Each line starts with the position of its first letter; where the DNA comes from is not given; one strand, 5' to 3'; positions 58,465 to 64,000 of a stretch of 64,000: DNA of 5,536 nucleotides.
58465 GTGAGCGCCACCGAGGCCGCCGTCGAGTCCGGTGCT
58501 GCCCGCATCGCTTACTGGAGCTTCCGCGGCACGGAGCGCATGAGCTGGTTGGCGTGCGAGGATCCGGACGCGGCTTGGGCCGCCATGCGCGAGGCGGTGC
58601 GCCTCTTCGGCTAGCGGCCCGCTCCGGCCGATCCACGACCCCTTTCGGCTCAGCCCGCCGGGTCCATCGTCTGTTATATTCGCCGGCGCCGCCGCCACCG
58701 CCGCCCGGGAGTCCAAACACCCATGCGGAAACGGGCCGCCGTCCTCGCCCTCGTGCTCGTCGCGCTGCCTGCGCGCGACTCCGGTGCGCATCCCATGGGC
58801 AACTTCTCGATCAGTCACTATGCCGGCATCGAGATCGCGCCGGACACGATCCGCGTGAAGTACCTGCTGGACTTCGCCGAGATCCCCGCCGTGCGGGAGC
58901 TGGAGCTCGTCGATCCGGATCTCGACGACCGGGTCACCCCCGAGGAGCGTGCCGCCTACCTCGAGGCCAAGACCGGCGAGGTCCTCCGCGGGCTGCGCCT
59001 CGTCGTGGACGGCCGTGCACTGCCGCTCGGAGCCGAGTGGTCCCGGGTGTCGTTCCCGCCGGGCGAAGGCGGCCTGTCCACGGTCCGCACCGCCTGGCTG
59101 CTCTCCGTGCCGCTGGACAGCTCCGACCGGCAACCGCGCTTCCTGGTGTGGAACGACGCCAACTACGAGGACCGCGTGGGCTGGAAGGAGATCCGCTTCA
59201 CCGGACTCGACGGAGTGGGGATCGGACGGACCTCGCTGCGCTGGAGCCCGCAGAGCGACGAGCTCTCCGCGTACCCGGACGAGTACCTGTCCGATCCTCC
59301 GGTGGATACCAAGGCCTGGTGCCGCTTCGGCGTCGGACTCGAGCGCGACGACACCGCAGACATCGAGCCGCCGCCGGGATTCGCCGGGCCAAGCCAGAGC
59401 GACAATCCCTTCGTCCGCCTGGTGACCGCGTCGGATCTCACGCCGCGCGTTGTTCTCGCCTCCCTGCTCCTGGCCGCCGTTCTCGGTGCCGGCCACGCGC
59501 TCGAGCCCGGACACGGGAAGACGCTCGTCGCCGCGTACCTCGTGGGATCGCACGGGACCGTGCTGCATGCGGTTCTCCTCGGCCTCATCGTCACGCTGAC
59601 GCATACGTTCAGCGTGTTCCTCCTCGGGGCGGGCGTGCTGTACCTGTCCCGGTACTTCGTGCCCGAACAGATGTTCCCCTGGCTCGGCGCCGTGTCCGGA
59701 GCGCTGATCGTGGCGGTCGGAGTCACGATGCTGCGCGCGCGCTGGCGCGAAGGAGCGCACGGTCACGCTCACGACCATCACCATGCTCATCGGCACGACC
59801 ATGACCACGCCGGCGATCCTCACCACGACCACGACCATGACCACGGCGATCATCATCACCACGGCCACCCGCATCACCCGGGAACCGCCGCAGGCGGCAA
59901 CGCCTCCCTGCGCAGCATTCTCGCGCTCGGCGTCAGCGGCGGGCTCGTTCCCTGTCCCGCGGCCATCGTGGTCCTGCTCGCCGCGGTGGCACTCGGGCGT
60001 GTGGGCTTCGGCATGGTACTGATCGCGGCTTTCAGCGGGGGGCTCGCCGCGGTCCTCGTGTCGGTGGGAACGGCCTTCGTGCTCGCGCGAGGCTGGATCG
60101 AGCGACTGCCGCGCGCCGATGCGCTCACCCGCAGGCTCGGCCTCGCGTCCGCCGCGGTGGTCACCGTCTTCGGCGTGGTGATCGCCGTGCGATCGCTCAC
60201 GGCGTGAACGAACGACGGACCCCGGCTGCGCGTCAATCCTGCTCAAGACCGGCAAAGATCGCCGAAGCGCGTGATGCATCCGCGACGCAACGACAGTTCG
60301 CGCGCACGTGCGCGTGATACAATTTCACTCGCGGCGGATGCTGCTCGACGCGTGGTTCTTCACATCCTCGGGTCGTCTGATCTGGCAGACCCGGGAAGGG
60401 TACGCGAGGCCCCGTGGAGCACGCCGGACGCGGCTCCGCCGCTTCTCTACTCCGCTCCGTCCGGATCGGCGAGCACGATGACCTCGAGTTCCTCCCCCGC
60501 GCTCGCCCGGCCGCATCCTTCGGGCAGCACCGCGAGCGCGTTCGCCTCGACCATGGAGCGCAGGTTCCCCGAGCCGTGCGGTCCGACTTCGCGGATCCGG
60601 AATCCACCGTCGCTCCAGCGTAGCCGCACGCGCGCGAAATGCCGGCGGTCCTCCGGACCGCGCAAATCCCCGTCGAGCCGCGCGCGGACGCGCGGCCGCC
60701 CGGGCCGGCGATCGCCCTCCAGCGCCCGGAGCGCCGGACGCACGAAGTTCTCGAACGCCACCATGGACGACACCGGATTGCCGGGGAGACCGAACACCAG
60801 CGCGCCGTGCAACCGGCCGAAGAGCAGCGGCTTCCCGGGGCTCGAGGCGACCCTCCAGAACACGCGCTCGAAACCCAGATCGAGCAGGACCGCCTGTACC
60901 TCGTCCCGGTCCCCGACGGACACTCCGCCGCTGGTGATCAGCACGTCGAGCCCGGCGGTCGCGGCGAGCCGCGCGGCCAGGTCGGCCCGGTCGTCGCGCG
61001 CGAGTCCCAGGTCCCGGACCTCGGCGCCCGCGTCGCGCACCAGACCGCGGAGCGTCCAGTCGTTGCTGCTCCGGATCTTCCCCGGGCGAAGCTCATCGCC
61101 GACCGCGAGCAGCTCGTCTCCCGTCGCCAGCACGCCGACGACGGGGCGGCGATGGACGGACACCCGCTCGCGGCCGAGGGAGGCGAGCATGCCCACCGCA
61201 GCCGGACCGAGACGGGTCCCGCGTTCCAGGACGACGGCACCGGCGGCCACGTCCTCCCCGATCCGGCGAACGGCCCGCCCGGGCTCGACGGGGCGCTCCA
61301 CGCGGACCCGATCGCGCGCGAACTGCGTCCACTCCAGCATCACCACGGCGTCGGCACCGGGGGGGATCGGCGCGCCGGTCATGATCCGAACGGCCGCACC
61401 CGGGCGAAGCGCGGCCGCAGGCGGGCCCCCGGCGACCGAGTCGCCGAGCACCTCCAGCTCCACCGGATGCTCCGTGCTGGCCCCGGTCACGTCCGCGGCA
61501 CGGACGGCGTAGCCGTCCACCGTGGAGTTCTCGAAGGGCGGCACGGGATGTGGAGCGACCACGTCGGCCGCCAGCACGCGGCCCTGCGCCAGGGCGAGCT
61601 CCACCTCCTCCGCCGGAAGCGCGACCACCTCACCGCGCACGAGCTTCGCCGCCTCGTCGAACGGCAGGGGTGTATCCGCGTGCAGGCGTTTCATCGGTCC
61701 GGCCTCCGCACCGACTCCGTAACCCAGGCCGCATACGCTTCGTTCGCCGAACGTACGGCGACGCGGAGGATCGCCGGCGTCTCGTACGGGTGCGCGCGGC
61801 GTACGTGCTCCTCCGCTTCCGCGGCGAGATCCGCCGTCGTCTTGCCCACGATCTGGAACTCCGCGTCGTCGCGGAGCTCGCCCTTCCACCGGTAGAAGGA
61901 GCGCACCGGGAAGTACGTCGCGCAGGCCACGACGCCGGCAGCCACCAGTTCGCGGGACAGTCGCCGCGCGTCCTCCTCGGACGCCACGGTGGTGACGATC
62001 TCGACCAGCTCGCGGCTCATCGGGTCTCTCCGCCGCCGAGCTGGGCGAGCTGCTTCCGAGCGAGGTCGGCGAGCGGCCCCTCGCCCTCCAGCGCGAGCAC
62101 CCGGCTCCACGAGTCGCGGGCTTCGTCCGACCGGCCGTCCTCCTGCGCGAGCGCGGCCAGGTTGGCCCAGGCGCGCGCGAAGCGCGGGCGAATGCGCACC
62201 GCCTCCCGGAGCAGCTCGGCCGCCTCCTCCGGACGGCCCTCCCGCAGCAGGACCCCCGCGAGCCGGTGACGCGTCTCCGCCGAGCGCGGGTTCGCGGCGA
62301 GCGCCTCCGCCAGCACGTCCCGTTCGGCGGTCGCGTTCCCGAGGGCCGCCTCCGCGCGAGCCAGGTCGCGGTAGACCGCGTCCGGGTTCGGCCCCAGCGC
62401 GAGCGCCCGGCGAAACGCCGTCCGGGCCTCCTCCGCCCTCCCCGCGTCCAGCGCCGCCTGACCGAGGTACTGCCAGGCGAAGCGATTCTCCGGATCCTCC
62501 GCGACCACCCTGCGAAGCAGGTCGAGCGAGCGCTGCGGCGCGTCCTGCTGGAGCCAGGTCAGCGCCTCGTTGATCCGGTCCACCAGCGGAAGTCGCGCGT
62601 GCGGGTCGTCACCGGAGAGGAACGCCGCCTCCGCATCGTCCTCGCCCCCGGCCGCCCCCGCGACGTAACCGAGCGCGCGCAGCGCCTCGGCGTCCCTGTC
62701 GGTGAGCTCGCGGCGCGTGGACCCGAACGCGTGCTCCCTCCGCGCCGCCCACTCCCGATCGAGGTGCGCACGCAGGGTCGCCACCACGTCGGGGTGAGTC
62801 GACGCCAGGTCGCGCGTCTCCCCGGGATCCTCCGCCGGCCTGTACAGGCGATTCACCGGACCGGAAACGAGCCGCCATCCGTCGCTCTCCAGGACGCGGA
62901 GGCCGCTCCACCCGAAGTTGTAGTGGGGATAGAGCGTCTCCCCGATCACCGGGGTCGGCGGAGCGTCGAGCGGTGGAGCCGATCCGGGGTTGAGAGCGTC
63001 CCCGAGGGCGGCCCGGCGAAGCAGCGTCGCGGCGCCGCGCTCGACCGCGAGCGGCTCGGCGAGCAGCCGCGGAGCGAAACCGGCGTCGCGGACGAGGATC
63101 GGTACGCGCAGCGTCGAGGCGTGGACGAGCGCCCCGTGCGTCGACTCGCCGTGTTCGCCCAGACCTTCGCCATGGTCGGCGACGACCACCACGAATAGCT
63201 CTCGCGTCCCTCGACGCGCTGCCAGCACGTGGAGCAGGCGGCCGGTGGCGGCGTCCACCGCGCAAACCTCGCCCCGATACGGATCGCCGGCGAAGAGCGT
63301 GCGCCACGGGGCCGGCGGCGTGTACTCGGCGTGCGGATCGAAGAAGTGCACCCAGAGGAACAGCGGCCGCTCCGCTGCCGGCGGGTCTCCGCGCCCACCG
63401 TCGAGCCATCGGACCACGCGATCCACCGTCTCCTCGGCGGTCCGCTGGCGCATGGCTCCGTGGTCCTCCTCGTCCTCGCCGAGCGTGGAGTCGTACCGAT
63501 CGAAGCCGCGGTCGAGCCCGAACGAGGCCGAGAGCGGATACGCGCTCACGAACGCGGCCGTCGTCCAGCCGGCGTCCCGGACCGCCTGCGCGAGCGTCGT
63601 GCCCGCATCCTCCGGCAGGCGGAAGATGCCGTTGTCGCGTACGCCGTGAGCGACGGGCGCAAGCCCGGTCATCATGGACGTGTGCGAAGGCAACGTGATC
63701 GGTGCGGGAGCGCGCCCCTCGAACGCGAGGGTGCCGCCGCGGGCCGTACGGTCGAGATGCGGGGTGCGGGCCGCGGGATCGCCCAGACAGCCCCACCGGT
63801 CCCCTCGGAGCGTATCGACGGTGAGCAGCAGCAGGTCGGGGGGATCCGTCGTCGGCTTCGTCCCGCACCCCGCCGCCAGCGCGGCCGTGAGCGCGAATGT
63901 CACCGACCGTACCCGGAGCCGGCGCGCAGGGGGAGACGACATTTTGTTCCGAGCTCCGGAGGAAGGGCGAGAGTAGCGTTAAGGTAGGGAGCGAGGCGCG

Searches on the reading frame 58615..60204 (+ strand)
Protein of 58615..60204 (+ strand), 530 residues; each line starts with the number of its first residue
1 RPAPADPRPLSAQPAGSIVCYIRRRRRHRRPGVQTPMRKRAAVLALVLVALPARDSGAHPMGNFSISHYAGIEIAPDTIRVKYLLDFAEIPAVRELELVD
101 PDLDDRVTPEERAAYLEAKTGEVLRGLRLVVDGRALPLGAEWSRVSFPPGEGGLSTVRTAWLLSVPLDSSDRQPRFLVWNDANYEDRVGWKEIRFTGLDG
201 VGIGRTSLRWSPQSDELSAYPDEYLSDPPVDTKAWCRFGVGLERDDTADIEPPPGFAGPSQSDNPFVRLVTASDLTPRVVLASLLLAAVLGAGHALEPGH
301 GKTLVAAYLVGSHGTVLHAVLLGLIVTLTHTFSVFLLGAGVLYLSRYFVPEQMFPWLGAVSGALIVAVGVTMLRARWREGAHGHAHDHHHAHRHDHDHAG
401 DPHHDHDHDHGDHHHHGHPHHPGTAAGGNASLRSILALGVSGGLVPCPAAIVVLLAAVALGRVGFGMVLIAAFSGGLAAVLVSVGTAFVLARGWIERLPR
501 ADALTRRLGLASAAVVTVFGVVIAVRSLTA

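Call 70: search_protein_families(library=pfam, proteins=[window:58615-60204:+], max_evalue=0.0001)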
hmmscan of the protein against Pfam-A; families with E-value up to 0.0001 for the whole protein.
window:58615-60204:+ (530 aa): 2 families
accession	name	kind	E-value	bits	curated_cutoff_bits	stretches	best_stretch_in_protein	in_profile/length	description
PF03824.22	NicO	-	4e-15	56.3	27.7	1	284-526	5-279/287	High-affinity nickel-transport protein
PF13386.12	DsbD_2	-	1.5e-05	25.4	24.9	1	430-496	116-182/199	Cytochrome C biogenesis protein transmembrane region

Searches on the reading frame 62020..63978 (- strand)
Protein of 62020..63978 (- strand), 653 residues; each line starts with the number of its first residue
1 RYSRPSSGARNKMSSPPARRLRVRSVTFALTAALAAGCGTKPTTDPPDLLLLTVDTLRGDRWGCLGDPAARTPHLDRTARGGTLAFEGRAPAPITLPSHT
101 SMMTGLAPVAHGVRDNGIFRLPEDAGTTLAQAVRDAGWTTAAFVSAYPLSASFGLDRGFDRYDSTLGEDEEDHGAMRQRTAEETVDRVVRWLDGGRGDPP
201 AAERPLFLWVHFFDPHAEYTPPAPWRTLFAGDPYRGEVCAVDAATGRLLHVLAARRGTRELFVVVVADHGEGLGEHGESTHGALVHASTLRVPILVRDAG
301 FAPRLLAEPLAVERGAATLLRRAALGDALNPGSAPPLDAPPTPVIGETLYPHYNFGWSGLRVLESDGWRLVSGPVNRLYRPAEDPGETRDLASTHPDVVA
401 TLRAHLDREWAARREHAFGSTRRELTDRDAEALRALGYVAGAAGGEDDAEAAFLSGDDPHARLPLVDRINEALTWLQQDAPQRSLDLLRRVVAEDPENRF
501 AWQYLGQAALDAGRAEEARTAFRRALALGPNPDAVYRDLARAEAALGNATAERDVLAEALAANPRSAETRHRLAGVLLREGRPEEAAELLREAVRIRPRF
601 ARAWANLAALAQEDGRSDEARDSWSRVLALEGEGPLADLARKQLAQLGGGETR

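Call 70: search_protein_families(library=pfam, proteins=[window:62020-63978:-], max_evalue=0.0001)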
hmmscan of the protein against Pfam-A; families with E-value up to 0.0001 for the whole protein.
window:62020-63978:- (653 aa): 14 families
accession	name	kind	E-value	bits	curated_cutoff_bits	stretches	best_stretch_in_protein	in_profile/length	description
PF00884.28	Sulfatase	-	1.7e-22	80.6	25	1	47-300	1-275/301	Sulfatase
PF13431.12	TPR_17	-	1.1e-15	57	24.4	0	589-621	1-33/34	Tetratricopeptide repeat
PF14559.12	TPR_19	-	2.1e-14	54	25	3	577-623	1-47/68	Tetratricopeptide repeat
PF23914.1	TPR_CcmH_CycH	-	2.4e-14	53.9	42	2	488-542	39-93/158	Cytochrome c-type biogenesis protein H TPR domain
PF07719.23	TPR_2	-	1.3e-13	50.4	27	1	501-531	3-33/34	Tetratricopeptide repeat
PF00515.34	TPR_1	-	1.9e-12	46.9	27.8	0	501-531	3-33/34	Tetratricopeptide repeat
PF13428.12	TPR_14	-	4.1e-12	45.9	23.5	2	501-541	3-43/44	Tetratricopeptide repeat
PF13432.12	TPR_16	-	1.1e-11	45.4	32.7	2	477-531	9-63/65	Tetratricopeptide repeat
PF01663.27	Phosphodiest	-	1.1e-10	42.1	23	1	49-270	1-220/342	Type I phosphodiesterase / nucleotide pyrophosphatase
PF13424.12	TPR_12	-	1.1e-09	38.7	30.1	0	535-598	12-76/77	Tetratricopeptide repeat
PF13181.12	TPR_8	-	7.5e-09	35.5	25.7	0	567-598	1-32/34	Tetratricopeptide repeat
PF13414.12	TPR_11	-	1.7e-07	31.2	26.8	0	579-613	6-40/42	TPR repeat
PF12895.13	ANAPC3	-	1.7e-06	28.7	27.2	0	556-621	11-76/82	Anaphase-promoting complex, cyclosome, subunit 3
PF13374.12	TPR_10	-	5.7e-05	23.4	27.5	0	567-597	2-32/42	Tetratricopeptide repeat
